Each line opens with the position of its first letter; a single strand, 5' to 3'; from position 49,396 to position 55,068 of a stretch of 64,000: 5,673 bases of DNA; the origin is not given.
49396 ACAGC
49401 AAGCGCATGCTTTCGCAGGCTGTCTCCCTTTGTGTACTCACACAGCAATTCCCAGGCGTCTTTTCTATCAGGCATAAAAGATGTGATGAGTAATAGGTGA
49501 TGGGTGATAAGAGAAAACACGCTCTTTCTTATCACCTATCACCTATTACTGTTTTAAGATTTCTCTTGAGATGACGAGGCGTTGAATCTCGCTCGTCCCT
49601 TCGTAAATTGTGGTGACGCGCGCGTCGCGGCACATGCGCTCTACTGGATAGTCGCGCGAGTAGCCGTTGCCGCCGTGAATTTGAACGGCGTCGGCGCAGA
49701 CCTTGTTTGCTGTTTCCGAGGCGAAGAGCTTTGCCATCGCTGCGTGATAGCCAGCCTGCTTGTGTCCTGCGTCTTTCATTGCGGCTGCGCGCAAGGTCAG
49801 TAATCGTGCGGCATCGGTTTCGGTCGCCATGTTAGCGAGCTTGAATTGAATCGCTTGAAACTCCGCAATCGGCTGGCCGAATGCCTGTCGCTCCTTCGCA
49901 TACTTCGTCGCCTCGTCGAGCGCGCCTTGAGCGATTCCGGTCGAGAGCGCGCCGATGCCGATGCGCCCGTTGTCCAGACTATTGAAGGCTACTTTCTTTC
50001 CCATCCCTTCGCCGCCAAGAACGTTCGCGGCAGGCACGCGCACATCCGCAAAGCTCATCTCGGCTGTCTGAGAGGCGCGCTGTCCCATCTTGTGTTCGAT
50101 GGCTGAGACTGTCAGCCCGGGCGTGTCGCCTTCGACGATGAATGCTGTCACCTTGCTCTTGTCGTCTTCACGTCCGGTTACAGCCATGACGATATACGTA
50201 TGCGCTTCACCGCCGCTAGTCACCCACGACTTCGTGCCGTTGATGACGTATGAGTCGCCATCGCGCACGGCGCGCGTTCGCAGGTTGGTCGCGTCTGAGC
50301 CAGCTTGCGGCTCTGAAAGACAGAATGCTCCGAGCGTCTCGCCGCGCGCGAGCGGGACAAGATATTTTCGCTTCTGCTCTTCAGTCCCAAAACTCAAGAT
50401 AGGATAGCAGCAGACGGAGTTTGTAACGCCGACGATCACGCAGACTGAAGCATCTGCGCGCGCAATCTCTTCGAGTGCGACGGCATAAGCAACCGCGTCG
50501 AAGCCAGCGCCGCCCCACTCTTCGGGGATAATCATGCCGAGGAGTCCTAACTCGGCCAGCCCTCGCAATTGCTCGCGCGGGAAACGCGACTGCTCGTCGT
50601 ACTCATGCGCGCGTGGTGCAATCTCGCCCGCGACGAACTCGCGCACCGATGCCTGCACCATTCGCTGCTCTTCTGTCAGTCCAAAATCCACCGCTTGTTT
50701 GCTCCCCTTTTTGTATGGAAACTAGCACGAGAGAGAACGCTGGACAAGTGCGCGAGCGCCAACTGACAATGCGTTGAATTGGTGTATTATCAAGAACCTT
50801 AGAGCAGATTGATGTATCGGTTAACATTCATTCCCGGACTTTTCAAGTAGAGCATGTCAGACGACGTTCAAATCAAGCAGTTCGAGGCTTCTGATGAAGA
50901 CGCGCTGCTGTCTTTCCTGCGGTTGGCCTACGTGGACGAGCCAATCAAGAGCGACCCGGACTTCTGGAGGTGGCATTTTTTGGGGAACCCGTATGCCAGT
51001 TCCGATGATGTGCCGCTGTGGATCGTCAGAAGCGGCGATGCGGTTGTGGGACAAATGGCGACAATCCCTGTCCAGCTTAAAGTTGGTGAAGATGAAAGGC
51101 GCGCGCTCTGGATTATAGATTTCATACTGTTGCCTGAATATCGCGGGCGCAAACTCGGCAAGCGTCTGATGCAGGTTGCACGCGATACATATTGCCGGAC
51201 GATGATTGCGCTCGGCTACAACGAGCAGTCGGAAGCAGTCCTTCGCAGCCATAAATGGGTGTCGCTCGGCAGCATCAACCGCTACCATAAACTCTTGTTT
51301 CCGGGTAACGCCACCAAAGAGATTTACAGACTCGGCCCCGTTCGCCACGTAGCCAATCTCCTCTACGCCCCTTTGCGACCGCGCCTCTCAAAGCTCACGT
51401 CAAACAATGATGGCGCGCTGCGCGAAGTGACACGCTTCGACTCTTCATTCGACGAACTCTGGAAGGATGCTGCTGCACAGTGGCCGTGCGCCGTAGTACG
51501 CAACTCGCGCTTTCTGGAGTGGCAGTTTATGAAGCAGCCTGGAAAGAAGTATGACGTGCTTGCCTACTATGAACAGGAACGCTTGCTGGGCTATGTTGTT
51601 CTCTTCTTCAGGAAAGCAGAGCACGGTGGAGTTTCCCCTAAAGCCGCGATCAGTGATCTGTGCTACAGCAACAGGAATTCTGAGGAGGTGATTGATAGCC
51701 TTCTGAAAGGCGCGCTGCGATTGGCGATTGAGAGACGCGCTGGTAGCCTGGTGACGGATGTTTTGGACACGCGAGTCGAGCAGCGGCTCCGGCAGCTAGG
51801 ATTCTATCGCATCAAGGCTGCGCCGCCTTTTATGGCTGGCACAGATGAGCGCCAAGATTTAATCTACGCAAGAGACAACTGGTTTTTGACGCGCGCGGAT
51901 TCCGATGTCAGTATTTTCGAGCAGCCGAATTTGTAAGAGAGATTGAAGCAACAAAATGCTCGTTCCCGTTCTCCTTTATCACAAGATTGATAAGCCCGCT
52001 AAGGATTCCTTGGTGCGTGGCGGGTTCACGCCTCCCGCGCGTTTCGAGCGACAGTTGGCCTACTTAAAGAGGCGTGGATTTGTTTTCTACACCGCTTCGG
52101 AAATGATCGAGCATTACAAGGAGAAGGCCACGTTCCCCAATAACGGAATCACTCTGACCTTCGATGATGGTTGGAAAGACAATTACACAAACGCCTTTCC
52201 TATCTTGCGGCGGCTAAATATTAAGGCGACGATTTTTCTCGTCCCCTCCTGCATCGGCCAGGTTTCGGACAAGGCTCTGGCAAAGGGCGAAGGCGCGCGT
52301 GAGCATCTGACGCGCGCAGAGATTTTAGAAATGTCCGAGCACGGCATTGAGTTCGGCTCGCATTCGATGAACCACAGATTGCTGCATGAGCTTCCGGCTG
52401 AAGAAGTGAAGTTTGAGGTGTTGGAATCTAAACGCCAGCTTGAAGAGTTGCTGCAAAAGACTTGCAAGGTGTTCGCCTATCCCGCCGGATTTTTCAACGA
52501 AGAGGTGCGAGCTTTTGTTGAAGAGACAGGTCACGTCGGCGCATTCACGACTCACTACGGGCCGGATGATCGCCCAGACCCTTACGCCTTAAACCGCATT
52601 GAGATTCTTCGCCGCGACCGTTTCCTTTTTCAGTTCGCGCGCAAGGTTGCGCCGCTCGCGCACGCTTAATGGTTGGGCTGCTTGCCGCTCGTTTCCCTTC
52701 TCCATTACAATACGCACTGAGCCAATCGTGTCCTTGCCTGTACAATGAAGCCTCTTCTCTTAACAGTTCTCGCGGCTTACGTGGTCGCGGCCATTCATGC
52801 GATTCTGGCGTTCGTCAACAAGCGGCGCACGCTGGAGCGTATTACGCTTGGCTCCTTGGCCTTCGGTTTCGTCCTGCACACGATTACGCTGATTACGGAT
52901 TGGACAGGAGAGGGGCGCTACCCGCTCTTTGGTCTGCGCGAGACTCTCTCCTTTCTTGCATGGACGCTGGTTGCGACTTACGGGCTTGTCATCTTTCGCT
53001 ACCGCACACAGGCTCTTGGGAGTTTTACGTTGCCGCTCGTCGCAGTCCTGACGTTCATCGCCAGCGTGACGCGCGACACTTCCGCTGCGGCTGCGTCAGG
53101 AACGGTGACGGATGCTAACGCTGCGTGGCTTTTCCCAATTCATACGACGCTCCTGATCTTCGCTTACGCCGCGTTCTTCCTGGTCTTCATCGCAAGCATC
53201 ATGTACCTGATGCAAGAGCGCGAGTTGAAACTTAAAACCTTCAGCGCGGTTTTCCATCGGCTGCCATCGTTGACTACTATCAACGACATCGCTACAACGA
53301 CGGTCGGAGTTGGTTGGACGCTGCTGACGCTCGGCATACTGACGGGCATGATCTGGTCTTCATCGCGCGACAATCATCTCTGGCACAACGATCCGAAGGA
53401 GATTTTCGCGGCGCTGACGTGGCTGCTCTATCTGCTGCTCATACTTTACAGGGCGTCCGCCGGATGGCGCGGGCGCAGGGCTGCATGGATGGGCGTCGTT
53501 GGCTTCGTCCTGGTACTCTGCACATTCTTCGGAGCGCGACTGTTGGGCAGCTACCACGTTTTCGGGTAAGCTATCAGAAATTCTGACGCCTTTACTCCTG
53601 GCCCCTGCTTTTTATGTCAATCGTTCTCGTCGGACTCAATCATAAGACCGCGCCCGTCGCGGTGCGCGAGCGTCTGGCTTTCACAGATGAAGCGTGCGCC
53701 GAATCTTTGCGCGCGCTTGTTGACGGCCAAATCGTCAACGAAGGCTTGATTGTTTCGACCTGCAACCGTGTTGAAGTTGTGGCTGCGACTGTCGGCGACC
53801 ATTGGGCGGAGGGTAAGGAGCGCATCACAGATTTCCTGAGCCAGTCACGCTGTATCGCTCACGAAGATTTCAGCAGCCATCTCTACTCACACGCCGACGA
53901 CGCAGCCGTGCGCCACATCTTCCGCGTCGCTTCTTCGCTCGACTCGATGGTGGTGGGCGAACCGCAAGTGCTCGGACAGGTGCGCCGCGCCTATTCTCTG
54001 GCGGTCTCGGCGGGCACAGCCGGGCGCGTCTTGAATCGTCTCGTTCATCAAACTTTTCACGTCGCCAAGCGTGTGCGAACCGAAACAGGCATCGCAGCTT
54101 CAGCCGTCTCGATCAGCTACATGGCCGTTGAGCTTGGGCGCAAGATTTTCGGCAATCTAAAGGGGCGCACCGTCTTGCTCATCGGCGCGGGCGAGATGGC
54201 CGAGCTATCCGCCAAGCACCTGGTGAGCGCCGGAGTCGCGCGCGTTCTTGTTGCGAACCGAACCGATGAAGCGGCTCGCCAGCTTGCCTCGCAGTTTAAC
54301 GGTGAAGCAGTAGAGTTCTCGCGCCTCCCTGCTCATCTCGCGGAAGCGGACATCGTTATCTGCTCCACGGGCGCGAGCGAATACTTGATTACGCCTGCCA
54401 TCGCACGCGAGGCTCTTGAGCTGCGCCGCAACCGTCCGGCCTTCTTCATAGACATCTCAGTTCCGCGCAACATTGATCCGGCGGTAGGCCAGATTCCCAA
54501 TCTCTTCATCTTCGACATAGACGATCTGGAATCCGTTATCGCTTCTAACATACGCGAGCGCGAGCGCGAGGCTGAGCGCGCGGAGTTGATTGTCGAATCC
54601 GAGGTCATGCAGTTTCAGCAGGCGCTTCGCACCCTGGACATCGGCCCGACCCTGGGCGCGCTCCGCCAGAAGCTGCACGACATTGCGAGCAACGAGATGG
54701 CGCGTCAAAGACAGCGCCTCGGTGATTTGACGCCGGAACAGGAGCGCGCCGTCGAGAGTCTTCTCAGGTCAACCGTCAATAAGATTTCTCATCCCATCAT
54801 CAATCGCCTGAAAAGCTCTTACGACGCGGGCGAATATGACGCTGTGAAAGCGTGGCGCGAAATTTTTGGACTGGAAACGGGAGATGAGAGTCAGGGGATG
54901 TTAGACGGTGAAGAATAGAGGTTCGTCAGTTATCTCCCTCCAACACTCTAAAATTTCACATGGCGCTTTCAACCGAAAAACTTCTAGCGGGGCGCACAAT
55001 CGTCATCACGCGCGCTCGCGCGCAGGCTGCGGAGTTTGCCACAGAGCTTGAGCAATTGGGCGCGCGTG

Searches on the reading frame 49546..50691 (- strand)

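Call 76: search_protein_families(library=pfam, proteins=[window:49546-50691:-], max_evalue=0.00001)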
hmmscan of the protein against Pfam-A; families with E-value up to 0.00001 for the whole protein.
window:49546-50691:- (381 aa): 4 families
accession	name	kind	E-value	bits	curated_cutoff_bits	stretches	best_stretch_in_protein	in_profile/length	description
PF00441.29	Acyl-CoA_dh_1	-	2.4e-54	184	22.4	1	230-378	2-149/150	Acyl-CoA dehydrogenase, C-terminal domain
PF02771.21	Acyl-CoA_dh_N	-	4.8e-44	149.8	22.9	1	6-118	1-113/113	Acyl-CoA dehydrogenase, N-terminal domain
PF08028.16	Acyl-CoA_dh_2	-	1.7e-28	100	22.7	1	244-367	1-133/134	Acyl-CoA dehydrogenase, C-terminal domain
PF02770.24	Acyl-CoA_dh_M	-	1.6e-27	96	33.3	1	122-217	1-97/97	Acyl-CoA dehydrogenase, middle domain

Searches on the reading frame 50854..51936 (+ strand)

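Call 77: search_protein_families(library=pfam, proteins=[window:50854-51936:+], max_evalue=0.00001)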
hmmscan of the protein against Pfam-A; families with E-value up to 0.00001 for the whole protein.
window:50854-51936:+ (360 aa): 2 families
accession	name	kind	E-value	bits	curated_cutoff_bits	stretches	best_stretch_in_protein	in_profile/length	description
PF00583.31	Acetyltransf_1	-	3.2e-09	37.5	20.7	1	32-112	14-86/116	Acetyltransferase (GNAT) family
PF13527.13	Acetyltransf_9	-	1.3e-08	35.4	25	1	7-111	2-99/127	Acetyltransferase (GNAT) domain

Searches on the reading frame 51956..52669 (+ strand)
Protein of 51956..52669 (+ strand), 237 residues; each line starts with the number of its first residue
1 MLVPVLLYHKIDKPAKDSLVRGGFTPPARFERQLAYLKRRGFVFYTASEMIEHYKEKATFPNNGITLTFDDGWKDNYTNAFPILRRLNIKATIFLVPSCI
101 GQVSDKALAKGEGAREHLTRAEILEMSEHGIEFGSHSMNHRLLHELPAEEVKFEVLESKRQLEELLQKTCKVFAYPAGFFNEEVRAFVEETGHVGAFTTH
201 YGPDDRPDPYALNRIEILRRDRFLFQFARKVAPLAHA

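Call 77: search_protein_families(library=pfam, proteins=[window:51956-52669:+], max_evalue=0.00001)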
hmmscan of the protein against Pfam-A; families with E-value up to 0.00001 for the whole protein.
window:51956-52669:+ (237 aa): 1 family
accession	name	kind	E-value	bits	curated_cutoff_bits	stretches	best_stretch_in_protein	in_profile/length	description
PF01522.26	Polysacc_deac_1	-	9.7e-27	93.8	23.1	1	59-193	3-121/124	Polysaccharide deacetylase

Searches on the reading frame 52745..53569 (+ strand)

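Call 77: search_protein_families(library=pfam, proteins=[window:52745-53569:+], max_evalue=0.00001)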
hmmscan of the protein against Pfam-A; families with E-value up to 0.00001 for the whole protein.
window:52745-53569:+ (274 aa): 1 family
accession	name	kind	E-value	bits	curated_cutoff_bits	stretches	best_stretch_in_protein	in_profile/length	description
PF01578.25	Cytochrom_C_asm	-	3.4e-32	112.2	29.9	1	64-268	4-208/212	Cytochrome C assembly protein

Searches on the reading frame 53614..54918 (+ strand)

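Call 77: search_protein_families(library=pfam, proteins=[window:53614-54918:+], max_evalue=0.00001)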
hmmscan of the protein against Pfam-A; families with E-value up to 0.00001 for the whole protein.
window:53614-54918:+ (434 aa): 5 families
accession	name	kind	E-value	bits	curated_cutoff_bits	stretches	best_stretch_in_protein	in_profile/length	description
PF05201.20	GlutR_N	-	1.4e-53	181.2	27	1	6-158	1-151/151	Glutamyl-tRNAGlu reductase, N-terminal domain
PF01488.26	Shikimate_DH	-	7.2e-44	149.7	24.3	1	173-308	1-138/138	Shikimate / quinate 5-dehydrogenase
PF00745.25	GlutR_dimer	-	1.3e-22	80.4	22.9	1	322-420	1-99/99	Glutamyl-tRNAGlu reductase, dimerisation domain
PF13241.12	NAD_binding_7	-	7e-08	33.4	22.1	1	178-256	1-73/104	Putative NAD(P)-binding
PF03807.23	F420_oxidored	-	3.9e-06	27.8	21.6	0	187-254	2-69/94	NADP oxidoreductase coenzyme F420-dependent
